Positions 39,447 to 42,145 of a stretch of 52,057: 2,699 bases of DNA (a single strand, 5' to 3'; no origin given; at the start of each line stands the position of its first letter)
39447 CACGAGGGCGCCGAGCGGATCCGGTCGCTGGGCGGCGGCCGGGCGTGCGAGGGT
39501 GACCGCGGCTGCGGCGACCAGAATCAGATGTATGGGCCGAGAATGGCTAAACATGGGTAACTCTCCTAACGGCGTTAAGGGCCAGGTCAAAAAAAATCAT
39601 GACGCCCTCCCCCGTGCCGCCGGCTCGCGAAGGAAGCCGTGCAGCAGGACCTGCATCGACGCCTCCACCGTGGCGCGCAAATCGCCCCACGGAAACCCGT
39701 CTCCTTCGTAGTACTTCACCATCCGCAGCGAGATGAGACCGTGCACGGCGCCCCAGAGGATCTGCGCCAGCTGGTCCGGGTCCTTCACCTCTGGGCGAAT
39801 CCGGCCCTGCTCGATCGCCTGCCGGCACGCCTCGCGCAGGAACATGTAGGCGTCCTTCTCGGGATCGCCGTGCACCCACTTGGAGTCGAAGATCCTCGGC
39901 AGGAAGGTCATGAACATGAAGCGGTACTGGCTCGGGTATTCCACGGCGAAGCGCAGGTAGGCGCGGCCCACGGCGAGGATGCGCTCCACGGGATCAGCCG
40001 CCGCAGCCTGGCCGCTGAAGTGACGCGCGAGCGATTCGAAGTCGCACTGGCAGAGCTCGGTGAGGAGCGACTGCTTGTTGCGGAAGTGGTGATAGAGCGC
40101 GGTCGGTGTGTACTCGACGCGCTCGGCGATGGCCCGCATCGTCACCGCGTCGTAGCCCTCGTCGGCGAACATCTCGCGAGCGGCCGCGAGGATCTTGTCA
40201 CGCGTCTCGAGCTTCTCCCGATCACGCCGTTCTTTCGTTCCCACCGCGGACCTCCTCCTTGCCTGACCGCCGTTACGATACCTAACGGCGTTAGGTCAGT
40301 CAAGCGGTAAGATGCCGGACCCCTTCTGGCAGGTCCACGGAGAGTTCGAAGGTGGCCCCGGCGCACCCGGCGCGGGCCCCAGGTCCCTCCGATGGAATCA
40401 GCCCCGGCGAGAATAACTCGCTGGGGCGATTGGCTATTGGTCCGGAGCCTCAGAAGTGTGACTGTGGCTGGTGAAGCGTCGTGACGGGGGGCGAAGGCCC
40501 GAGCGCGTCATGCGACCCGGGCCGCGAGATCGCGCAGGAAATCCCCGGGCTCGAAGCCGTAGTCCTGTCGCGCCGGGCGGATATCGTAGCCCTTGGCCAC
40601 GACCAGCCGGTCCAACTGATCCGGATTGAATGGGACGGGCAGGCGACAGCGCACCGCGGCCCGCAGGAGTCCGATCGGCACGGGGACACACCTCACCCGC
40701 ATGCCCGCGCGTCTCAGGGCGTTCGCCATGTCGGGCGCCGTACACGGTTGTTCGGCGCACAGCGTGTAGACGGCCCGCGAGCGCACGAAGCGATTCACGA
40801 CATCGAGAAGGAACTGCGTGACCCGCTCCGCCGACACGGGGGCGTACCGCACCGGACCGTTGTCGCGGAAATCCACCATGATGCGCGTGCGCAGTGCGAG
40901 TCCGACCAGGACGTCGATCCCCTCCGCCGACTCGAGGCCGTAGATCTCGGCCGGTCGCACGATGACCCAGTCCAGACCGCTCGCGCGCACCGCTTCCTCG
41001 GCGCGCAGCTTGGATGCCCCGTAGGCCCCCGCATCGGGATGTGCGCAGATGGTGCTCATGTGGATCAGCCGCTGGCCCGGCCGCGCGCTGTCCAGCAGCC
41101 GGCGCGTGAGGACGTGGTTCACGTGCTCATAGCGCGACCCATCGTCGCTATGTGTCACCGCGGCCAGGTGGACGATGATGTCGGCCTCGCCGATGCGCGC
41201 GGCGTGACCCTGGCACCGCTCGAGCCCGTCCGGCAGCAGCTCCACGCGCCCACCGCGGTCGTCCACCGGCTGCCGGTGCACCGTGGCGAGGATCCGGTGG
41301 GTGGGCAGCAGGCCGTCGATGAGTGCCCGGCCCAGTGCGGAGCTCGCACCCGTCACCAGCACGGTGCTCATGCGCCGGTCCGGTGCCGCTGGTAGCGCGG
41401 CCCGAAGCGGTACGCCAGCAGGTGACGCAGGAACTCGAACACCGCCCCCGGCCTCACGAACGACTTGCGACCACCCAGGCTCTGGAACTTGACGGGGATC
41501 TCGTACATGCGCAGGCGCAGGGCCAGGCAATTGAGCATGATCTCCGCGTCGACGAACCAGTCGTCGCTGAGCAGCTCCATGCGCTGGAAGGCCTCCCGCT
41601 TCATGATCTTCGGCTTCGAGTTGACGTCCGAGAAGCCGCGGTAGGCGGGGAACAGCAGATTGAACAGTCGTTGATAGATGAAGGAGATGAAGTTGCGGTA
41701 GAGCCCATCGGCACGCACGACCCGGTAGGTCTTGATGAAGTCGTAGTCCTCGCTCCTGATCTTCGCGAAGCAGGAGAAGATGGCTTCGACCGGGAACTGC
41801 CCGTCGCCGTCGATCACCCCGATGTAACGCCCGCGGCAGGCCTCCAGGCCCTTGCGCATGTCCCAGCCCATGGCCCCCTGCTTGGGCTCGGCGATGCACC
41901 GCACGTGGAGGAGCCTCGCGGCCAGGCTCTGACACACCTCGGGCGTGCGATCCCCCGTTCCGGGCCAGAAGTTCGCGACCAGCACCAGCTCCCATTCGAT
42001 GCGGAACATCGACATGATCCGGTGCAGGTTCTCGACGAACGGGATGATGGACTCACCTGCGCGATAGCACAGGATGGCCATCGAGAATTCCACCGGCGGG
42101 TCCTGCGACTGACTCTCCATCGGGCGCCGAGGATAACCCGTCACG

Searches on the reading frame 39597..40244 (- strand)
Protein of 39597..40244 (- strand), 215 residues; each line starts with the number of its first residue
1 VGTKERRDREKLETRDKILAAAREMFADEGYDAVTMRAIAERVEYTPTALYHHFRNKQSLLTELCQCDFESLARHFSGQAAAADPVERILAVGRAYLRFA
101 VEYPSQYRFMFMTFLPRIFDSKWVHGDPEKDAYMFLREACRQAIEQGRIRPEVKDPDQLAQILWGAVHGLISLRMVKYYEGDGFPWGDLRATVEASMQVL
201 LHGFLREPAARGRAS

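Call 62: search_protein_families(library=pfam, proteins=[window:39597-40244:-], max_evalue=0.00001)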
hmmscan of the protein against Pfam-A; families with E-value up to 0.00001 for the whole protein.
window:39597-40244:- (215 aa): 2 families
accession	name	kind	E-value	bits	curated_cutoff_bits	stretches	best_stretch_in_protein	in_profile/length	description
PF00440.29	TetR_N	-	5.2e-19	68.2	24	1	18-64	1-47/47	Bacterial regulatory proteins, tetR family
PF13305.11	TetR_C_33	-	2.8e-12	47.6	26.8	1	90-195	2-98/103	Tetracyclin repressor-like, C-terminal domain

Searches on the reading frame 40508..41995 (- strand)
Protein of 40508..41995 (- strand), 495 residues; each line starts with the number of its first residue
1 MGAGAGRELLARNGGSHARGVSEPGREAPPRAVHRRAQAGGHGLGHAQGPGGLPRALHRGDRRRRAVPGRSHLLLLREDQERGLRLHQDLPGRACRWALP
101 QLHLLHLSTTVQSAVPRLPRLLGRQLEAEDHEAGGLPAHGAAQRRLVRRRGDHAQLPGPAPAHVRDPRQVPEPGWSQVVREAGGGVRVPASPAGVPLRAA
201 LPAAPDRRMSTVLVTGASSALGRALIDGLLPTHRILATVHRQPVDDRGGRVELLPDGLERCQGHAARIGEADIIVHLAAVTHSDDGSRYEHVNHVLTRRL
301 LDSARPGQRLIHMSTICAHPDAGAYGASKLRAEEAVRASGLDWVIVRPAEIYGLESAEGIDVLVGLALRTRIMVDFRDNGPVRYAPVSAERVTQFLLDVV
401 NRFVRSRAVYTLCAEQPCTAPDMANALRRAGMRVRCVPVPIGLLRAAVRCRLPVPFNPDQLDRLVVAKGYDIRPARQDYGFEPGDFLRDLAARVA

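Call 62: search_protein_families(library=pfam, proteins=[window:40508-41995:-], max_evalue=0.00001)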
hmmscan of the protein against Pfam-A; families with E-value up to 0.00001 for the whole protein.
window:40508-41995:- (495 aa): 4 families
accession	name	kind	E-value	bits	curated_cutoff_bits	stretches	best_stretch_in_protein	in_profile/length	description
PF04321.23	RmlD_sub_bind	-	2.6e-12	46.8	27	1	211-429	2-229/287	RmlD substrate binding domain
PF01370.27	Epimerase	-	3.8e-10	40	20.9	1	212-355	1-176/240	NAD dependent epimerase/dehydratase family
PF13460.12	NAD_binding_10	-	1.1e-07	32.3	27.2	1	216-352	1-147/184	NAD(P)H-binding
PF07993.18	NAD_binding_4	-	5.6e-06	26.1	20.1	0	324-359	176-214/258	Male sterility protein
